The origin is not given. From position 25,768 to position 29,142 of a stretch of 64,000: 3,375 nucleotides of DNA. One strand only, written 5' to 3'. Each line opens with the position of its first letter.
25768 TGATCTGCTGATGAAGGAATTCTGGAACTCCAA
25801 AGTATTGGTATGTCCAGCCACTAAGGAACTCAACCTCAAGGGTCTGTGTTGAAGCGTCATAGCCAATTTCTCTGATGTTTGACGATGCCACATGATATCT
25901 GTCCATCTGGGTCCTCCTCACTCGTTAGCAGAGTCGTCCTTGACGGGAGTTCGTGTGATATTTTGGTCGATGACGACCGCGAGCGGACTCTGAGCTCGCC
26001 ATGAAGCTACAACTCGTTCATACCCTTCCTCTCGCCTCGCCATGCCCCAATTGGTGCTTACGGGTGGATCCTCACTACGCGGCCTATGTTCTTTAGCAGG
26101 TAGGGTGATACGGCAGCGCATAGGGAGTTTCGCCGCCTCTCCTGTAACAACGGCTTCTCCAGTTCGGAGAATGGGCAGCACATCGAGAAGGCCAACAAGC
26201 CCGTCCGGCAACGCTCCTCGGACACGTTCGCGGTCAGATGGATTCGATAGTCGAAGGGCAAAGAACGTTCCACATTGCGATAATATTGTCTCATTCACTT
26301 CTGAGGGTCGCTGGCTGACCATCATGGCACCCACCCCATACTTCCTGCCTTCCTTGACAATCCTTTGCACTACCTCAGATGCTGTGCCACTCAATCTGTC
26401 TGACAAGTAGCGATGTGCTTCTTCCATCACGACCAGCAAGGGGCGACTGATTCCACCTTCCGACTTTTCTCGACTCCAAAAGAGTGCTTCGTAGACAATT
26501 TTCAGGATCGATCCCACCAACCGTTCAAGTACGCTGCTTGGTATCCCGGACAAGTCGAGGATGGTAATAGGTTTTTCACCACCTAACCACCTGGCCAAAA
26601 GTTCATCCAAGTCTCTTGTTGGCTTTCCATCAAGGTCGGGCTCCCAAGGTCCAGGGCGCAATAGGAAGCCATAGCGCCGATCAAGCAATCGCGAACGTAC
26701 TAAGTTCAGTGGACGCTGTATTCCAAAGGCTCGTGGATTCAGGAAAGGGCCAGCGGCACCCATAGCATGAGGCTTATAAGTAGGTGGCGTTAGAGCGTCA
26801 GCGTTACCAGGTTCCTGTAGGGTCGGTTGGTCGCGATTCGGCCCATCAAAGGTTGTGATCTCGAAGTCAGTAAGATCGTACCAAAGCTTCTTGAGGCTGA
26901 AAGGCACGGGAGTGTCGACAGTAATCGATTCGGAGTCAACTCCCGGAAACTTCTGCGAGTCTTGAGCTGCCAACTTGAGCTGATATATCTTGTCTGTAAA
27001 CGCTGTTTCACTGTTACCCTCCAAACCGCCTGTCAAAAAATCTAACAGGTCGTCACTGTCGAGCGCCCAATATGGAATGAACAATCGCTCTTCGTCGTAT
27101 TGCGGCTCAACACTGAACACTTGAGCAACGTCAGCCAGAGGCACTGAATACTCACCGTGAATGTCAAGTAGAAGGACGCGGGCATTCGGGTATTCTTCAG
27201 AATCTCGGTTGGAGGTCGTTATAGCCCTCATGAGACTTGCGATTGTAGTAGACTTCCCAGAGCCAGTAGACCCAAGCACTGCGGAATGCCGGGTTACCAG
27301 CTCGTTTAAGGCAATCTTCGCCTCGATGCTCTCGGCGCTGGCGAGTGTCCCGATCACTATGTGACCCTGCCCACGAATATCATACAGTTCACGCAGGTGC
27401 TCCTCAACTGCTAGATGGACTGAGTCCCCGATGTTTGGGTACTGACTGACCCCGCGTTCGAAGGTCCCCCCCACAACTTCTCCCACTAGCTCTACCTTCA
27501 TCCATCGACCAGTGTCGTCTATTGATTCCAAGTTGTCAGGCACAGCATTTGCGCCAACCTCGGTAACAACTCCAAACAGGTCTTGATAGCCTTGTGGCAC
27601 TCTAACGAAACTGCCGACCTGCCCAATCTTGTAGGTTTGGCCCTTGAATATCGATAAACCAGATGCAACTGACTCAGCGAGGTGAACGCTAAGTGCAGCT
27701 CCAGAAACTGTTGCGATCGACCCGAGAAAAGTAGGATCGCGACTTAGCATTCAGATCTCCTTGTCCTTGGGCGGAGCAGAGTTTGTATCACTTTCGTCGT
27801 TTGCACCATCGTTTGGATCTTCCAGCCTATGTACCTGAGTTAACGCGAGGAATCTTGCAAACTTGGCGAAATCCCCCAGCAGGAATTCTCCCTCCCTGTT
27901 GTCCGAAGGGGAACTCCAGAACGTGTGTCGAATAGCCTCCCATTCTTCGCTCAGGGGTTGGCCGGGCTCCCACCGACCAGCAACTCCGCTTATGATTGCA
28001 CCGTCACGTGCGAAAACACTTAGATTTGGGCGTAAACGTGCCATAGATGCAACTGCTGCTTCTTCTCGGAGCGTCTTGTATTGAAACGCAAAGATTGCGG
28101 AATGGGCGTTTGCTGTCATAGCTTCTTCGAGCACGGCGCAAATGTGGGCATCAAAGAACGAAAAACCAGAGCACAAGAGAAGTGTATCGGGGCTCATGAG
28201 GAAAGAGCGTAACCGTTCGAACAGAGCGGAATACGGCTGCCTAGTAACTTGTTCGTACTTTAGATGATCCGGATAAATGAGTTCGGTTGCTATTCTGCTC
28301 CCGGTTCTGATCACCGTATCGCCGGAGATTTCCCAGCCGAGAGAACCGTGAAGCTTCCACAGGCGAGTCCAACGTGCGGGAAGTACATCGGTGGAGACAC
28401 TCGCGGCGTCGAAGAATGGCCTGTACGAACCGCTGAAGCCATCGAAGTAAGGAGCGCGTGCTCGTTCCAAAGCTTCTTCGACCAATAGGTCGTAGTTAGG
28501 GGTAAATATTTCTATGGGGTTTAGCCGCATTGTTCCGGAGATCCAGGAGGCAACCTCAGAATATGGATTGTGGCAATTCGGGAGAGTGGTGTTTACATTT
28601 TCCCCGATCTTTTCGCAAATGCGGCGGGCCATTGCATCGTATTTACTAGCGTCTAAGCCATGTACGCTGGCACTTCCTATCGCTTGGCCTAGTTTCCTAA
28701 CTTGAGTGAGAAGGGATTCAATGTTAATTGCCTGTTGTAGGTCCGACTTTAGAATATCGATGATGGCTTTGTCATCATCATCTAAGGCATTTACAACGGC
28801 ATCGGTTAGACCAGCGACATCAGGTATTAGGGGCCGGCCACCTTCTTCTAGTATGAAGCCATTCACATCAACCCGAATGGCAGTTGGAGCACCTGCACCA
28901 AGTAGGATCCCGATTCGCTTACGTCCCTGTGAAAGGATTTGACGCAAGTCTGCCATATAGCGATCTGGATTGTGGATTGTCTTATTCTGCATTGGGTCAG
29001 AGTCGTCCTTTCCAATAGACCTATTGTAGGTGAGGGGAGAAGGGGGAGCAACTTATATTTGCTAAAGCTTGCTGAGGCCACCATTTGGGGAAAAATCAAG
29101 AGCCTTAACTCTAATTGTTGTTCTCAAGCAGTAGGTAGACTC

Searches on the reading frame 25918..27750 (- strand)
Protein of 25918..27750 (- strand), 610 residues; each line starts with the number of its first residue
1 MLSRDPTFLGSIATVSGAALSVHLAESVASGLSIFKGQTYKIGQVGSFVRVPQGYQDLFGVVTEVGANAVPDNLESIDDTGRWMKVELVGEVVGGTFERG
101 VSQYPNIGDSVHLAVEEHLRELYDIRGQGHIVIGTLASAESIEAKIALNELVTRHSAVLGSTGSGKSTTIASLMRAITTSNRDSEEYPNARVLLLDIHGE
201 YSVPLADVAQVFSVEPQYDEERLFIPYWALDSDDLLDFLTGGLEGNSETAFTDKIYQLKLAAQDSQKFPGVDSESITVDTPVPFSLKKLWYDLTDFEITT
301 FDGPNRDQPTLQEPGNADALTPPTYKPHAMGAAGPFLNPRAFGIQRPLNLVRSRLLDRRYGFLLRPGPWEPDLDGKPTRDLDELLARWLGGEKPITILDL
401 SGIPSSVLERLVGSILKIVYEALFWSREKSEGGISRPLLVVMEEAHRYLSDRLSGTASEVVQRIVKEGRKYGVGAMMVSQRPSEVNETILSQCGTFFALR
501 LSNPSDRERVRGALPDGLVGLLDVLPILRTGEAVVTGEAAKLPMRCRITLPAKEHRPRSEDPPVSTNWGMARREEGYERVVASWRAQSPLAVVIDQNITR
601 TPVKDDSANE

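Call 7: search_protein_families(library=pfam, proteins=[window:25918-27750:-], max_evalue=0.01)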
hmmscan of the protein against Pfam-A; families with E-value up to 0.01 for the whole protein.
window:25918-27750:- (610 aa): 5 families
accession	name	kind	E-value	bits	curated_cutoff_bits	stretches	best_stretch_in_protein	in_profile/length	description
PF01935.23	DUF87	-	1.5e-32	113.9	23.2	1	131-417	1-218/220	Helicase HerA, central domain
PF05872.18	HerA_C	-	1.3e-09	37.7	22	1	430-537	250-363/502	Helicase HerA-like C-terminal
PF01580.24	FtsK_SpoIIIE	-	3.7e-07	30.2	24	1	150-181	39-67/221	FtsK/SpoIIIE family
PF10412.15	TrwB_AAD_bind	-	7.7e-05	22.2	20.5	1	150-202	12-56/387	Type IV secretion-system coupling protein DNA-binding domain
PF00437.27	T2SSE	-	0.0064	15.6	24.9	0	151-207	138-202/370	Type II/IV secretion system protein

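Call 9: search_protein_families(library=padloc, proteins=[window:25918-27750:-], max_evalue=0.001)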
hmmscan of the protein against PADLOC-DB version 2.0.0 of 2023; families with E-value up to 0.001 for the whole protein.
window:25918-27750:- (610 aa): 18 families
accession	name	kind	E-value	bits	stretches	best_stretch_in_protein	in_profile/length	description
PDLC04105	HerA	-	1e-158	527.5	1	4-588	7-573/576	-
PDLC04098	HerA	-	8.3e-78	260.6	2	377-586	464-685/686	-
PDLC04102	HerA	-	2.1e-67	225.9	2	392-572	464-641/654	-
PDLC02188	HerA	-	9.4e-67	224.1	1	35-585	29-577/578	-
PDLC04104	HerA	-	9.6e-62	206.9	2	330-588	119-375/379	-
PDLC04106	HerA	-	2.3e-59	199.5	2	352-586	430-664/667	-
PDLC04103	HerA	-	8.6e-53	177.5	2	378-569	382-575/579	-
PDLC02185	HerA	-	6.1e-46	155.3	2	395-571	408-582/585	-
PDLC04097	HerA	-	2.1e-45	153.5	2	8-241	7-254/618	-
PDLC04100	HerA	-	4.2e-43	145.9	2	395-572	402-576/580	-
PDLC04101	HerA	-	1.2e-32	111.1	1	80-410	84-395/400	-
PDLC04140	mad8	-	7.2e-20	69.7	2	431-555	186-306/314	mads_8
PDLC04107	HerA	-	2e-19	67.8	1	95-285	106-305/306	-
PDLC01055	HerA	-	4e-19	66.8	2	397-514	385-491/532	Type III coevolved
PDLC04099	HerA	-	1e-13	49.1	1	95-202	106-211/214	-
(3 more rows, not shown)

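Call 25: search_solved_structures(query=window:25918-27750:-, max_evalue=0.00001, show_alignments=1)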
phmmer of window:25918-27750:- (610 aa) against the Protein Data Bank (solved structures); distinct sequences matched with E-value up to 0.00001: 10.
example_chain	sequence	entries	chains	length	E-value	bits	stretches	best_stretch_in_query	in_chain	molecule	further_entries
8wiv_A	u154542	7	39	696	3.3e-180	603.8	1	5-606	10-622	Helicase HerA central domain-containing protein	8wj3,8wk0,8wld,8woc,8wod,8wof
9c1m_M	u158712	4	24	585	5e-60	207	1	43-587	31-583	ATP-binding protein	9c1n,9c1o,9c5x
8ziq_M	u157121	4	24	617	8.7e-56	193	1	94-587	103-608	HerA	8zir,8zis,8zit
8xau_A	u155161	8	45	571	3e-50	174.7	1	33-584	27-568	ATP-binding protein | HerA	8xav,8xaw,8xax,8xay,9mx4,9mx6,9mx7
8j4u_M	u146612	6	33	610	4e-31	111.5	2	395-569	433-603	Nucleoside triphosphate hydrolase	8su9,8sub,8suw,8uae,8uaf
9x1l_A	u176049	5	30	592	5.8e-30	107.7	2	426-548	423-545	DNA helicase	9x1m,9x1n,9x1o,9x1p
4d2i_A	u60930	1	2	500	4.6e-28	101.4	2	395-571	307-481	HERA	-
8yho_A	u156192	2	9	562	7.8e-26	94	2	439-548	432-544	DUF87 domain-containing protein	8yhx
8wet_A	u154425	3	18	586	1.6e-09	40.2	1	382-511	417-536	TdpA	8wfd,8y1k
11kk_A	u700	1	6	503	2.6e-08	36.2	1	375-536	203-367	HerA like helicase YjgR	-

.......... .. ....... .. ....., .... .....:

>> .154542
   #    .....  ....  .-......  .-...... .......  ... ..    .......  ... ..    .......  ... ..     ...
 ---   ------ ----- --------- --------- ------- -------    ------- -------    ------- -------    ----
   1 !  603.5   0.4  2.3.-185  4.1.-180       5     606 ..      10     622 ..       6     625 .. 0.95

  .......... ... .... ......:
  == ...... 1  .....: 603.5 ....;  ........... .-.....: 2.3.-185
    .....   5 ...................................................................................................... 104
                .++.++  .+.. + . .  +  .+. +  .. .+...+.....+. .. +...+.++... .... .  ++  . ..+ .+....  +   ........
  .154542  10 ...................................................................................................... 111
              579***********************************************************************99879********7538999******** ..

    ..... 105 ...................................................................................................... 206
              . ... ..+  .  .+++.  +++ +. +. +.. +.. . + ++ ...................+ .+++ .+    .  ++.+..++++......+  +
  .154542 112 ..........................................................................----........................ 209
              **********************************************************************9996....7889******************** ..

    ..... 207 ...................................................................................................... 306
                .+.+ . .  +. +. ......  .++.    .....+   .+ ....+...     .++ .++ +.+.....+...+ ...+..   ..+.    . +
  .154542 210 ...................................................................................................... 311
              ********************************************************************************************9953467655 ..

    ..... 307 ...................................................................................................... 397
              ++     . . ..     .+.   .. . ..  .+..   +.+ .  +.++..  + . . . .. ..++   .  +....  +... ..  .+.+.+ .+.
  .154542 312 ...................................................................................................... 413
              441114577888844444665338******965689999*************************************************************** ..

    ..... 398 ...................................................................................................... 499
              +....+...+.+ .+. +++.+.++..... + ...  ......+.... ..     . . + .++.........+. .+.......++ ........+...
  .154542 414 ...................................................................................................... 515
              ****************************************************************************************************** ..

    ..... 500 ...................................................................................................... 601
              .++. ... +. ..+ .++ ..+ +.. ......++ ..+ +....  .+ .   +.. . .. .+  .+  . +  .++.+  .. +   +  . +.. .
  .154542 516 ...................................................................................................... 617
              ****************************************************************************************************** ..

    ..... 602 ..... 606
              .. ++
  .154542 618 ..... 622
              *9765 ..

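Call 66: find_homologous_proteins(query=window:25918-27750:-, max_evalue=1e-30)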
Query window:25918-27750:- (610 aa): 7961 proteins with E <= 1e-30 among 8000 candidates; the best 120 are listed.
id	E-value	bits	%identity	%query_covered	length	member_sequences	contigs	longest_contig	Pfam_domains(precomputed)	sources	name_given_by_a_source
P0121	0.0e+0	1278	92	100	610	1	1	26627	PF01935.24,PF05872.19,PF01580.25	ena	-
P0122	0.0e+0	1276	92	100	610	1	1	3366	PF01935.24,PF05872.19,PF01580.25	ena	-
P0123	0.0e+0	1276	92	100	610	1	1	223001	PF01935.24,PF05872.19,PF01580.25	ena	-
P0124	0.0e+0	1273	92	100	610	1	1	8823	PF01935.24,PF05872.19,PF01580.25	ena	-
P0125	0.0e+0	1272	91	100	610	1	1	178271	PF01935.24,PF05872.19,PF01580.25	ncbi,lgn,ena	-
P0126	0.0e+0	1271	92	100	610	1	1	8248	PF01935.24,PF05872.19,PF01580.25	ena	-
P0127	0.0e+0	1270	91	100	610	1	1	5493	PF01935.24,PF05872.19,PF01580.25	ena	-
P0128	0.0e+0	1264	91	100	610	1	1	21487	PF01935.24,PF05872.19,PF01580.25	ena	-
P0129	0.0e+0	1263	91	100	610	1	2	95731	PF01935.24,PF05872.19,PF01580.25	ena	-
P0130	0.0e+0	1262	91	100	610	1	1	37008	PF01935.24,PF05872.19,PF01580.25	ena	-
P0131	0.0e+0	1262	91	100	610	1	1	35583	PF01935.24,PF05872.19,PF01580.25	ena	-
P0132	0.0e+0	1262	91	100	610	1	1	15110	PF01935.24,PF05872.19,PF01580.25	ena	-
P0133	0.0e+0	1261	91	100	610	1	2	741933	PF01935.24,PF05872.19,PF01580.25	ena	-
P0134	0.0e+0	1260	91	100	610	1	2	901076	PF01935.24,PF05872.19,PF01580.25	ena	-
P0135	0.0e+0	1260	91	100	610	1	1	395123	PF01935.24,PF05872.19,PF01580.25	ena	-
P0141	0.0e+0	1256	91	100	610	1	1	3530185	PF01935.24,PF05872.19,PF01580.25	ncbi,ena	-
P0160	0.0e+0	1212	88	100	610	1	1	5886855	PF01935.24,PF05872.19,PF01580.25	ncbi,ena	-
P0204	0.0e+0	1176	85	99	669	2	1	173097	PF01935.24,PF05872.19,PF13619.12,PF01580.25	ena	-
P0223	0.0e+0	1132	84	97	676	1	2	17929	PF01935.24,PF05872.19,PF13619.12,PF01580.25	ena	-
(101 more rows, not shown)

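Call 73: find_encoding_contigs(protein=P0123, flank=4000, max_places=2)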
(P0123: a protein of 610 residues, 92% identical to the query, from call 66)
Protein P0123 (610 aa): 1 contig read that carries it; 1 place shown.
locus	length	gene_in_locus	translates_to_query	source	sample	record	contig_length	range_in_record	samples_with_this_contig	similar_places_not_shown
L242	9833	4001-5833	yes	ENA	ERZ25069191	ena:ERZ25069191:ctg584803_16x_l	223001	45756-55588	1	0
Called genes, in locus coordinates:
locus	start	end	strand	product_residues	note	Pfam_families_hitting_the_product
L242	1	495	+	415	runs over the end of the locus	-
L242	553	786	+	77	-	-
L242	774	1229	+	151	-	PF01850:PIN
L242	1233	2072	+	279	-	PF18144:SMODS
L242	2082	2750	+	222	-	PF02481:DNA_processg_A (weak)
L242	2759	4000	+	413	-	PF13289:SIR2_2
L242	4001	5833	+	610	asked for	PF01580:FtsK_SpoIIIE (faint), PF01935:DUF87, PF05872:HerA_C (weak)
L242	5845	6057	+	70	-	PF13619:KTSC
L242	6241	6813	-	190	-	-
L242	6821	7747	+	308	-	-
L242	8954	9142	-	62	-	-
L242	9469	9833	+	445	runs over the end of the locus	PF13005:zf-IS66, PF03050:DDE_Tnp_IS66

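Call 74: find_encoding_contigs(protein=P0141, flank=4000, max_places=2)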
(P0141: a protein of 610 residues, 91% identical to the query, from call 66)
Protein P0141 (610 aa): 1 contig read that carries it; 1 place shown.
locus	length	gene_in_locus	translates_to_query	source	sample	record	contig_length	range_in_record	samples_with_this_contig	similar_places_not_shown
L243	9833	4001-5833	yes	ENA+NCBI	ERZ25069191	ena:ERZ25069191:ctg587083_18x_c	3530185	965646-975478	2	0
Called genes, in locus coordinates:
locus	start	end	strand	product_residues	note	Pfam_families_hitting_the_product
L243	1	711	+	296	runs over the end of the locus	-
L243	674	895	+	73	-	-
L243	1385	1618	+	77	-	-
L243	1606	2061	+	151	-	PF01850:PIN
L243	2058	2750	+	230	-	PF02481:DNA_processg_A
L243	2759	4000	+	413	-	PF13289:SIR2_2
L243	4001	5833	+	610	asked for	PF01580:FtsK_SpoIIIE (faint), PF01935:DUF87, PF05872:HerA_C (weak)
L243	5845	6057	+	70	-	PF13619:KTSC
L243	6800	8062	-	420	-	PF00675:Peptidase_M16, PF05193:Peptidase_M16_C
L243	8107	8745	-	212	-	PF23023:Anti-Pycsar_Apyc1 (faint), PF00753:Lactamase_B, PF12706:Lactamase_B_2 (weak)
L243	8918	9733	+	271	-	PF00561:Abhydrolase_1, PF12146:Hydrolase_4, PF12697:Abhydrolase_6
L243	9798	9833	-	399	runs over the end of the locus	PF02515:CoA_transf_3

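Call 75: find_encoding_contigs(protein=P0160, flank=4000, max_places=2)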
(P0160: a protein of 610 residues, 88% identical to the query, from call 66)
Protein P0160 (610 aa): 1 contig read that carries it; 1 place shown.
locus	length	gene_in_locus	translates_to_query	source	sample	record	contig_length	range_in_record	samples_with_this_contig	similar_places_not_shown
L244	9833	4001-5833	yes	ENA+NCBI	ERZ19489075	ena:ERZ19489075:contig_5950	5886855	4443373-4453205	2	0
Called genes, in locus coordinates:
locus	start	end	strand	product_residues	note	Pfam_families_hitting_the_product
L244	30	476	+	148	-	PF08269:dCache_2 (weak), PF17200:sCache_2 (weak)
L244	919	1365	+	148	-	PF17200:sCache_2, PF08269:dCache_2 (weak)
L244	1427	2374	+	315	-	PF01261:AP_endonuc_2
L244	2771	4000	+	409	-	PF13289:SIR2_2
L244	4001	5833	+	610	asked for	PF01580:FtsK_SpoIIIE (faint), PF01935:DUF87, PF05872:HerA_C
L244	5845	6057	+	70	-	PF13619:KTSC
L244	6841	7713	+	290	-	PF04471:Mrr_cat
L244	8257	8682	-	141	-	-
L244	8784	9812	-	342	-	PF00005:ABC_tran, PF08352:oligo_HPY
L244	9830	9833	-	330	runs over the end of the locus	PF00005:ABC_tran, PF08352:oligo_HPY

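Call 76: find_encoding_contigs(protein=P0204, flank=4000, max_places=2)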
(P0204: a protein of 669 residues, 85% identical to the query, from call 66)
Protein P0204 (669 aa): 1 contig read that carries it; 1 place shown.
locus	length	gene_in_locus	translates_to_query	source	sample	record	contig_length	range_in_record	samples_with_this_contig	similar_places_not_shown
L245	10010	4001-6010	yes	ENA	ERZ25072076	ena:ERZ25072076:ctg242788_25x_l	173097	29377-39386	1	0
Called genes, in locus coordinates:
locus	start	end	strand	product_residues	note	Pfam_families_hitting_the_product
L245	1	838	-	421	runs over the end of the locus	PF07690:MFS_1 (weak)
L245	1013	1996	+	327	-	PF13737:DDE_Tnp_1_5, PF01609:DDE_Tnp_1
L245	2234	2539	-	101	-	PF01695:IstB_IS21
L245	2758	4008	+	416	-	PF13289:SIR2_2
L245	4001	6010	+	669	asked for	PF01580:FtsK_SpoIIIE (faint), PF01935:DUF87, PF05872:HerA_C (weak), PF13619:KTSC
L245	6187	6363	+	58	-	-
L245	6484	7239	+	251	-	PF13358:DDE_3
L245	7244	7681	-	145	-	PF13358:DDE_3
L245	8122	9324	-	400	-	PF01609:DDE_Tnp_1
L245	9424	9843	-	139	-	PF13592:HTH_33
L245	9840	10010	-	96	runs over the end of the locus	PF13384:HTH_23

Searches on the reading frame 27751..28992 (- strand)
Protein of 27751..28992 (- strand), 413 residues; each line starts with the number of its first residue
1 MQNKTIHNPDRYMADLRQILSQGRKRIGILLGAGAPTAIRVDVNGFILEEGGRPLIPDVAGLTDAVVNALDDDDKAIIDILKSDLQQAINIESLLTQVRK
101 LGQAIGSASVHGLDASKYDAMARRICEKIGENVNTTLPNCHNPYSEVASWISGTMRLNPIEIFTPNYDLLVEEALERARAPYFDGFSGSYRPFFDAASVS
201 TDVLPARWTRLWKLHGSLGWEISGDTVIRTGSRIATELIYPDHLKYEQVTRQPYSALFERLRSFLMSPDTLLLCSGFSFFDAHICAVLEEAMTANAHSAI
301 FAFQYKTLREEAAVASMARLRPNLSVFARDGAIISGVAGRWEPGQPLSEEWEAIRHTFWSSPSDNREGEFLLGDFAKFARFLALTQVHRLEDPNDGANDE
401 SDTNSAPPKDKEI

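Call 7: search_protein_families(library=pfam, proteins=[window:27751-28992:-], max_evalue=0.01)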
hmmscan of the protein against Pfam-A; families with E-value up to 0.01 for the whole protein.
window:27751-28992:- (413 aa): 1 family
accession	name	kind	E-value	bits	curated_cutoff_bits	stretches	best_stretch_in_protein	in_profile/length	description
PF13289.12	SIR2_2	-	2.2e-16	60.7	24.5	1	161-308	2-124/141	SIR2-like domain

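Call 9: search_protein_families(library=padloc, proteins=[window:27751-28992:-], max_evalue=0.001)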
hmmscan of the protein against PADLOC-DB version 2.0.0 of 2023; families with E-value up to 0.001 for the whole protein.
window:27751-28992:- (413 aa): 25 families
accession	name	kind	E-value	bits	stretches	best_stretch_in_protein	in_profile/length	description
PDLC04094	SIR2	-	3.6e-156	518.4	1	5-400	2-392/399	-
PDLC04093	SIR2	-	4.5e-110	366.3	1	5-387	3-386/395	-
PDLC04088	SIR2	-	5e-25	86.4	1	156-303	170-326/390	-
PDLC04084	SIR2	-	1.5e-24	85.1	1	154-310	174-349/414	-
PDLC04081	SIR2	-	2.3e-24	84.3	1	20-337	12-326/345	-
PDLC04087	SIR2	-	6e-21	72.7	1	70-300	52-283/343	-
PDLC02414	Aga_SIR2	-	9.2e-21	72.5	1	114-316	76-270/313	-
PDLC02408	Aga_SIR2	-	5.8e-17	59.8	1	110-315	101-299/343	Class II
PDLC04079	SIR2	-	1.4e-16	58.1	1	148-306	174-359/430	-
PDLC04075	SIR2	-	1.6e-16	58.1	1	160-302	188-345/414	-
PDLC04090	SIR2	-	1e-15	55.9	1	162-300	192-347/426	-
PDLC02186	SIR2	-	4.6e-15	53.6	1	162-294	166-326/412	-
PDLC04096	SIR2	-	5e-15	53.6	1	158-292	21-163/230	-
PDLC04085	SIR2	-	1.7e-14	51.5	2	160-226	200-278/463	-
PDLC04076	SIR2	-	5.3e-13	46.9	1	162-294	166-323/406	-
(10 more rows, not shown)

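Call 94: search_solved_structures(query=window:27751-28992:-, max_evalue=0.00001, show_alignments=1)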
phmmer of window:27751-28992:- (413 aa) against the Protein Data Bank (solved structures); distinct sequences matched with E-value up to 0.00001: 3.
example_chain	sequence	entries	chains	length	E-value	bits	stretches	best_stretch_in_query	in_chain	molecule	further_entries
8w9l_A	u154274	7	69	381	5.1e-72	246.4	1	10-350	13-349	SIR2-like domain-containing protein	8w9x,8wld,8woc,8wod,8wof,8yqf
8yhx_G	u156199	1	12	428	1.6e-11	47.2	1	154-292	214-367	SIR2 family protein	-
8j4u_A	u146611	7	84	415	2.7e-10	43.1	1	161-308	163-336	SIR2-like domain-containing protein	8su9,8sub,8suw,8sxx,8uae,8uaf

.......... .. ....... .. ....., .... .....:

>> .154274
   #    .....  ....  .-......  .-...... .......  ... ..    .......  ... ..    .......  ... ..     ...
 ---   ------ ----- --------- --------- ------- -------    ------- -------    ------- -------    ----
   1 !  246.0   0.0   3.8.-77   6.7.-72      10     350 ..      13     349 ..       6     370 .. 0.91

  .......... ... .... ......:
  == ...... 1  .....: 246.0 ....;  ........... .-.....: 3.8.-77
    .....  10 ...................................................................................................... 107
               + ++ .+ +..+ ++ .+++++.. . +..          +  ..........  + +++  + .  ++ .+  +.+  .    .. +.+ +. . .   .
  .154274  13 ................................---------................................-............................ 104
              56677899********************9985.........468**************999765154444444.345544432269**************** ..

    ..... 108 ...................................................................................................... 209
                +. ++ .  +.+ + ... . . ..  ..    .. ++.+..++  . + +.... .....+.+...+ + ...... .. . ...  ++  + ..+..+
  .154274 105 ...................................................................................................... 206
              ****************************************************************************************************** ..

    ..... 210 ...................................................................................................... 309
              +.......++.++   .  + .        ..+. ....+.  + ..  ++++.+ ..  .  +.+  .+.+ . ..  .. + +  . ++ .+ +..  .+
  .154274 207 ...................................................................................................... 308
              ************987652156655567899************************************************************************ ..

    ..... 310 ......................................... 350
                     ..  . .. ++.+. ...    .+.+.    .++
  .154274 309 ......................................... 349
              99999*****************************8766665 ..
